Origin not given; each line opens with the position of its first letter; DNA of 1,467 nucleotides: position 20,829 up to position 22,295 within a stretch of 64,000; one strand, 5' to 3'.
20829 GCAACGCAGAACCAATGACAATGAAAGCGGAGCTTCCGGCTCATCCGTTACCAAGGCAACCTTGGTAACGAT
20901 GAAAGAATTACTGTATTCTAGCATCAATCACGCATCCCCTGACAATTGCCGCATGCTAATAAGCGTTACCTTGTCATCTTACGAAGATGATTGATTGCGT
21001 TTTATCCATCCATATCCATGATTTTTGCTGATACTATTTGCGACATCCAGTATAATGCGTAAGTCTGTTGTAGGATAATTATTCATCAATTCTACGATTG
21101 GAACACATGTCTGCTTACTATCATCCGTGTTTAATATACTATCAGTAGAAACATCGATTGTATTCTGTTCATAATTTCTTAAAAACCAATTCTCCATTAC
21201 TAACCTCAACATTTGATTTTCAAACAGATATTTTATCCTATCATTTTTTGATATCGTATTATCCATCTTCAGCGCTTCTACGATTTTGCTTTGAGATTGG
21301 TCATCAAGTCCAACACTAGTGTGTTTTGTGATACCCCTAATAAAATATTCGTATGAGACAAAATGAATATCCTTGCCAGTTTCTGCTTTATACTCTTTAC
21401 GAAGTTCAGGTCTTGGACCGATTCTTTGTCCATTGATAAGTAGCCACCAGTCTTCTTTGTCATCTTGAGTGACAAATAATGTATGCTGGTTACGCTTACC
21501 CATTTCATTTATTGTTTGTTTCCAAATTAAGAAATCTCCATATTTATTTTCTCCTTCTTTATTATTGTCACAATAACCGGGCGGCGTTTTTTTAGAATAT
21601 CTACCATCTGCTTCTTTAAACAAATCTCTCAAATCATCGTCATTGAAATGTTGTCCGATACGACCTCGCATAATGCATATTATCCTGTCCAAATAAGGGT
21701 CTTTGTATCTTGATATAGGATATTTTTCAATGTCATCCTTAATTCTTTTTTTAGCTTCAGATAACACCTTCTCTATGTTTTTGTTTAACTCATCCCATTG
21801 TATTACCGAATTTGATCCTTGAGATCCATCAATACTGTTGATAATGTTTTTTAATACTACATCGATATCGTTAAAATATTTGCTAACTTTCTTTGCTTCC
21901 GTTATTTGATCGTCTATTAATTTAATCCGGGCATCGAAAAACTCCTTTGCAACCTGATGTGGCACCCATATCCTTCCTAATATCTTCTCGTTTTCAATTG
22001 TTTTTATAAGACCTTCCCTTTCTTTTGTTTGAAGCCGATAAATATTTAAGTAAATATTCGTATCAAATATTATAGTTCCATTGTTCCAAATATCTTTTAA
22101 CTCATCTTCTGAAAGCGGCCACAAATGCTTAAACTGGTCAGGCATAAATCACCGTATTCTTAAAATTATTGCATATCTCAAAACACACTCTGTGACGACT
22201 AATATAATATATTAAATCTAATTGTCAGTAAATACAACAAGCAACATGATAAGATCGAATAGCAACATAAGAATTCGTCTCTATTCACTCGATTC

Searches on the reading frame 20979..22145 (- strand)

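Call 96: search_protein_families(library=pfam, proteins=[window:20979-22145:-], max_evalue=0.00001)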
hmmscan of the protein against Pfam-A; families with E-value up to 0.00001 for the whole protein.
window:20979-22145:- (388 aa): 2 families
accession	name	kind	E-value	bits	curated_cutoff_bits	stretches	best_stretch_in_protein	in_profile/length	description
PF18476.7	PIN_8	-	2.6e-55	188.3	26.1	1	25-248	2-227/227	PIN like domain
PF16289.11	PIN_12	-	5.7e-10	40.3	32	1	25-230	1-170/172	PIN domain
